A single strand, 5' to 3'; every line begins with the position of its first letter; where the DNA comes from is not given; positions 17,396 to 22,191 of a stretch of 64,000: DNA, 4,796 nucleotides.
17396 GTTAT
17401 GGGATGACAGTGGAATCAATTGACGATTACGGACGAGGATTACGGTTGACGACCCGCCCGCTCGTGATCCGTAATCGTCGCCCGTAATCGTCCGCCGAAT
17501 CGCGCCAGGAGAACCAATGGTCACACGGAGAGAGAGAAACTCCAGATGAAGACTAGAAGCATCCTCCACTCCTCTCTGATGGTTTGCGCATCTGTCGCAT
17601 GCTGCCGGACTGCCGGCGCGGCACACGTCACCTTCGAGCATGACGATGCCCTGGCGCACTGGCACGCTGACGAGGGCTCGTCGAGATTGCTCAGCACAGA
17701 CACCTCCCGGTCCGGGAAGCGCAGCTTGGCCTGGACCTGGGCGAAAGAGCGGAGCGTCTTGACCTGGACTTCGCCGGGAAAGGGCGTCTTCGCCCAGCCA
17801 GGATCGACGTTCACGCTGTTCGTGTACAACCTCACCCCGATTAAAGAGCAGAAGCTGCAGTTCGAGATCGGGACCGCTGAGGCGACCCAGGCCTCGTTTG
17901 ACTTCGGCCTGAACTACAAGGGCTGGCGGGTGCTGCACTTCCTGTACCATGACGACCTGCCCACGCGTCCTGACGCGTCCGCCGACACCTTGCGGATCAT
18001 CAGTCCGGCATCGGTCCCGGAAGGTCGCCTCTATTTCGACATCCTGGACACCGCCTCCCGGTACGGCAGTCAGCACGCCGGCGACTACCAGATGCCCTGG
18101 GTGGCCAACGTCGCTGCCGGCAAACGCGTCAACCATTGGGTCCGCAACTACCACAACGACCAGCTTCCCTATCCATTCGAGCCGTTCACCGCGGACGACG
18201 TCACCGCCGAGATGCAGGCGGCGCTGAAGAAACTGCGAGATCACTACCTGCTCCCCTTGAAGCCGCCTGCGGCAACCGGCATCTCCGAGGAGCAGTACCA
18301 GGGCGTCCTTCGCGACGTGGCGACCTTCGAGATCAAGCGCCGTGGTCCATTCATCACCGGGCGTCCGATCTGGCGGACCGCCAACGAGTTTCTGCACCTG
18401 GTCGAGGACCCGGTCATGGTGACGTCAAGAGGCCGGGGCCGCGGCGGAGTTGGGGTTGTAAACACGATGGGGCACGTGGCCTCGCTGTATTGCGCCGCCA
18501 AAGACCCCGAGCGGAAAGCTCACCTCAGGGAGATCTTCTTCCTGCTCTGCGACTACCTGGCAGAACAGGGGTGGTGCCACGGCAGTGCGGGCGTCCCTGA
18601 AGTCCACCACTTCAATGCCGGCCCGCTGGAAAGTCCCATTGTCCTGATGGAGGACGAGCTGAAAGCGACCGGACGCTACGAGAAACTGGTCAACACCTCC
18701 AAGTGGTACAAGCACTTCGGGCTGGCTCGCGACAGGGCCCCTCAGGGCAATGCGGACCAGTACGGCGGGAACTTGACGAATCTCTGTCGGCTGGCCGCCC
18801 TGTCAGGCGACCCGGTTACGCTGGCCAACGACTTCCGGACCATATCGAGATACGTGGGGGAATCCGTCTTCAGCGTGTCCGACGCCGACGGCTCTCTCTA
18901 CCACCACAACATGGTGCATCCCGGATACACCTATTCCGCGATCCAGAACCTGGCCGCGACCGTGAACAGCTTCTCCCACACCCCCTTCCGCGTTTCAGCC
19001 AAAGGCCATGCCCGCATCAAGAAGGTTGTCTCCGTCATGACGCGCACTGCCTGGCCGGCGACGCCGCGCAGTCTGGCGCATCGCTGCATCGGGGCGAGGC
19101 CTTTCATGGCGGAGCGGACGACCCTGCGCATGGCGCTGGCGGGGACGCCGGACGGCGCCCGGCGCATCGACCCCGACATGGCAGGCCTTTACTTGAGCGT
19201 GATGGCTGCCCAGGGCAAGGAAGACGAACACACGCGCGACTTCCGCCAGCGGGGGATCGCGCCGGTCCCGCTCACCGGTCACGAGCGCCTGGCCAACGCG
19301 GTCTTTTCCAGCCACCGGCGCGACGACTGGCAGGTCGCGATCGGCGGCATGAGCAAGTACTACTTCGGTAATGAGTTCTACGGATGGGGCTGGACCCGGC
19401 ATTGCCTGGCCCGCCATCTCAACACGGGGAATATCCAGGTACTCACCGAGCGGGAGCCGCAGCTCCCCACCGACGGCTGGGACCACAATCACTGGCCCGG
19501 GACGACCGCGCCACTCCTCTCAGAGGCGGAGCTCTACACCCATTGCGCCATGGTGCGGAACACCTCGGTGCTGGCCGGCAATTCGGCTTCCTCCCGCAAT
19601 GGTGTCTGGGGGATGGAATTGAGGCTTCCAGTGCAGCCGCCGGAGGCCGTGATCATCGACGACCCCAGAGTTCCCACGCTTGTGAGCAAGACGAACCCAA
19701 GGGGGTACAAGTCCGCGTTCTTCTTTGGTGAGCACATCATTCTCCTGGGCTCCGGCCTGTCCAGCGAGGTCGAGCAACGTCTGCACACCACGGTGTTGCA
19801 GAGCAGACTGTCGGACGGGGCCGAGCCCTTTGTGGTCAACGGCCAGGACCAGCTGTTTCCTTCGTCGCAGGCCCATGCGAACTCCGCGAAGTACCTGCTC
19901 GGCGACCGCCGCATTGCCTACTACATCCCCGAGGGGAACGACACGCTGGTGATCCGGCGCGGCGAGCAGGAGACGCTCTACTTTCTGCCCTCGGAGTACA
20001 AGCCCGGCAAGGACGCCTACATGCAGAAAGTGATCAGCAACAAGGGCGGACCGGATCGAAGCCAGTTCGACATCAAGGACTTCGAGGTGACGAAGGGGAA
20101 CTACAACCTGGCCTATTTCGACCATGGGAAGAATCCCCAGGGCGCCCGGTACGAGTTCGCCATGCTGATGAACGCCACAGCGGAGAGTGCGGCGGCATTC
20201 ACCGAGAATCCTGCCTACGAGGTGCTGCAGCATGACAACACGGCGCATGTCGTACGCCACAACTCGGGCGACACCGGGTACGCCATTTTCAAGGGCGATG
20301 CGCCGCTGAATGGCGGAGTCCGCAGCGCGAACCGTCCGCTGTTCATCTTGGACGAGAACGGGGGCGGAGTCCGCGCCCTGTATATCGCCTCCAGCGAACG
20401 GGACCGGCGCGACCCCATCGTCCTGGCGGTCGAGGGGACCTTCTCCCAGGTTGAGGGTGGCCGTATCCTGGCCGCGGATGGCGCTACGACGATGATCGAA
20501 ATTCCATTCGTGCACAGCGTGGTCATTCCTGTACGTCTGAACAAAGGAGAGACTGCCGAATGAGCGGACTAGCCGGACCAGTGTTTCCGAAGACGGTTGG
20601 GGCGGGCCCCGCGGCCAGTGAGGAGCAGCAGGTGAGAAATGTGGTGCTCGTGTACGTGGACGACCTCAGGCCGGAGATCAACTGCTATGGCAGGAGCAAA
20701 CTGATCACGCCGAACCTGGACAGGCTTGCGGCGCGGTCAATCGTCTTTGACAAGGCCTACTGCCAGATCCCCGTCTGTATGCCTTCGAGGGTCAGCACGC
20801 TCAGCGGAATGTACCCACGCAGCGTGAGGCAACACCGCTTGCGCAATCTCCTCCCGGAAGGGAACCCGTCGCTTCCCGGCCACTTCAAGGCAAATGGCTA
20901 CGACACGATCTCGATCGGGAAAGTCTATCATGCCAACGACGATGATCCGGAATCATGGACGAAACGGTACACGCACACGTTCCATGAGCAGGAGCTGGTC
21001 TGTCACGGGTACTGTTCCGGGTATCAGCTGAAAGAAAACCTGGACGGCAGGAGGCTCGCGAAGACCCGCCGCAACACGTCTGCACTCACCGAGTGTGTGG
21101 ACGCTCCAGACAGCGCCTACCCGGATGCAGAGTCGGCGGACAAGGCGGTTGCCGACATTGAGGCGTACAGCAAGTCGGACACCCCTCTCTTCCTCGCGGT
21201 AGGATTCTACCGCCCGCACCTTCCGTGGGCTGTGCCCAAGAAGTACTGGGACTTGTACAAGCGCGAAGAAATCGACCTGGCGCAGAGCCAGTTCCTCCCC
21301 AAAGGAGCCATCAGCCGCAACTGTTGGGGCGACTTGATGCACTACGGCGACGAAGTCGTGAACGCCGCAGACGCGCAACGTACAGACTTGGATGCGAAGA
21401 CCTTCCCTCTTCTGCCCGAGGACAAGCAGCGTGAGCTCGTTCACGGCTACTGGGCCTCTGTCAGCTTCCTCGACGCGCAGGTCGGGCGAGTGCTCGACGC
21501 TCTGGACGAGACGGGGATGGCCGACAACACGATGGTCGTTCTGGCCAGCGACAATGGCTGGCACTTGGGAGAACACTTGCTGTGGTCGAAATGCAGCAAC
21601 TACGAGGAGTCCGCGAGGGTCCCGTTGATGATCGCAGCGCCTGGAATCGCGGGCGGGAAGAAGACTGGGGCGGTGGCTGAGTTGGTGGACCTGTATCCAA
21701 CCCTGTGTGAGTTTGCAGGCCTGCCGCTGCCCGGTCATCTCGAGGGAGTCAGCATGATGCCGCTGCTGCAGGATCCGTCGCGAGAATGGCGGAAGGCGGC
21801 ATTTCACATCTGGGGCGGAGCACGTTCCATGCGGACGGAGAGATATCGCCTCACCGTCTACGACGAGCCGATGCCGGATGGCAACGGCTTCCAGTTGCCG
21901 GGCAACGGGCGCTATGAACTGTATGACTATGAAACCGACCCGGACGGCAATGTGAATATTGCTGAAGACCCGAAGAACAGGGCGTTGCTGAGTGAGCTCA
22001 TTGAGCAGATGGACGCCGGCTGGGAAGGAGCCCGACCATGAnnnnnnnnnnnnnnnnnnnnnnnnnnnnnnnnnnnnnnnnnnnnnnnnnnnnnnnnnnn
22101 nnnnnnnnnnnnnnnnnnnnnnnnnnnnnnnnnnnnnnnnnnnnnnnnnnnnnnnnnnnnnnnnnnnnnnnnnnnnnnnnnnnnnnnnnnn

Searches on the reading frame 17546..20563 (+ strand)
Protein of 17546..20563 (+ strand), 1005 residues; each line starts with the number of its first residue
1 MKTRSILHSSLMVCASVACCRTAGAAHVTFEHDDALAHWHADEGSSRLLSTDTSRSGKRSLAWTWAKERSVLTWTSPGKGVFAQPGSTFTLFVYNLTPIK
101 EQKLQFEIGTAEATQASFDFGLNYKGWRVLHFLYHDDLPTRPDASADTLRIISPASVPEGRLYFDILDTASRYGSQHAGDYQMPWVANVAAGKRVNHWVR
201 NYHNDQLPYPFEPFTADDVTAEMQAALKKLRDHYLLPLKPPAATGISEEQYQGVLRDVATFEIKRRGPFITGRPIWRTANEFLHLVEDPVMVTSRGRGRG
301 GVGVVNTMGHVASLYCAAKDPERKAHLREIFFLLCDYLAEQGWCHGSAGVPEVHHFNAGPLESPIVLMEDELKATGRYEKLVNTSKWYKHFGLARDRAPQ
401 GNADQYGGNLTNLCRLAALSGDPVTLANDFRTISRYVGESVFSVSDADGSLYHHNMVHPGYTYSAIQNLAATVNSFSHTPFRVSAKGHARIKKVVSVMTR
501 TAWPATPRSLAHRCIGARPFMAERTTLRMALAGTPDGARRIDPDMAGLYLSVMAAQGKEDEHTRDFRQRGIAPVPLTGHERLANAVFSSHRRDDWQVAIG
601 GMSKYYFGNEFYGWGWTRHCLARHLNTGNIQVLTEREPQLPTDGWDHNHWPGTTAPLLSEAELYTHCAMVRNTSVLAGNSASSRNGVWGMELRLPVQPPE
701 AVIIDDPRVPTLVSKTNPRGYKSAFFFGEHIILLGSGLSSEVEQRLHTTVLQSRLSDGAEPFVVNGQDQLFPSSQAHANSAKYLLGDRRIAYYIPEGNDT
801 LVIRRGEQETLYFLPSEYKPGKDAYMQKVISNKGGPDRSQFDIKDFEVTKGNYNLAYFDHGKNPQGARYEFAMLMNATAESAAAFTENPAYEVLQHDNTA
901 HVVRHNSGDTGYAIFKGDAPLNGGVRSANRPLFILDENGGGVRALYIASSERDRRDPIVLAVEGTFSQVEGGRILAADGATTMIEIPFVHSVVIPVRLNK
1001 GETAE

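Call 15: search_protein_families(library=pfam, proteins=[window:17546-20563:+], max_evalue=0.001)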
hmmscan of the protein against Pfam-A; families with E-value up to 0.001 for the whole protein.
window:17546-20563:+ (1005 aa): 3 families
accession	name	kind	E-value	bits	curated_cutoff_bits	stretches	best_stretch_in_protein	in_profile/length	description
PF09093.17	Lyase_catalyt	-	5.4e-31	108.5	25.1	1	218-556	6-356/359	Lyase, catalytic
PF09092.17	Lyase_N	-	2.4e-19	70.2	26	1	28-184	5-165/166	Lyase, N terminal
PF02278.25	Lyase_8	-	5.4e-15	56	27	1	590-876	12-252/254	Polysaccharide lyase family 8, super-sandwich domain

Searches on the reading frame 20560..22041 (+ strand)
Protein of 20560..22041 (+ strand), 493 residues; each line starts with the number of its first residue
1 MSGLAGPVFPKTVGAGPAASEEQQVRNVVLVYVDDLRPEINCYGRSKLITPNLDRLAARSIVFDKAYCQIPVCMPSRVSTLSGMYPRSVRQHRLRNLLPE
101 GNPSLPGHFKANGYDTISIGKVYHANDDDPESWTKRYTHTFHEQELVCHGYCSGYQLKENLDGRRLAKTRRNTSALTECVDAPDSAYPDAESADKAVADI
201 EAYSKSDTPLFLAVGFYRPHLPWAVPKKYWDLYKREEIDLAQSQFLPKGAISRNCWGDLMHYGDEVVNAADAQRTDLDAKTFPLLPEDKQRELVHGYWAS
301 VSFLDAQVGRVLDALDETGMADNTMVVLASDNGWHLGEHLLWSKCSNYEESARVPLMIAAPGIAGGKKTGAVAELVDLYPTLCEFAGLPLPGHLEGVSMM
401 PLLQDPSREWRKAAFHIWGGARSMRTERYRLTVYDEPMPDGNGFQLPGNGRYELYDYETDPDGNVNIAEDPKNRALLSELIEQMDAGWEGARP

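Call 15: search_protein_families(library=pfam, proteins=[window:20560-22041:+], max_evalue=0.001)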
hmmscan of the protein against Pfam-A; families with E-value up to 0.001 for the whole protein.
window:20560-22041:+ (493 aa): 3 families
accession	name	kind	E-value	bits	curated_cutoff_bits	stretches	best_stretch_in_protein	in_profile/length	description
PF00884.28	Sulfatase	-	1.5e-43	149.7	25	1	26-387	1-300/301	Sulfatase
PF16347.10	SGSH_C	-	8e-17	62.2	29.3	1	337-485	1-149/154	N-sulphoglucosamine sulphohydrolase, C-terminal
PF01663.27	Phosphodiest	-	5.3e-05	23.4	23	0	300-333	187-220/342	Type I phosphodiesterase / nucleotide pyrophosphatase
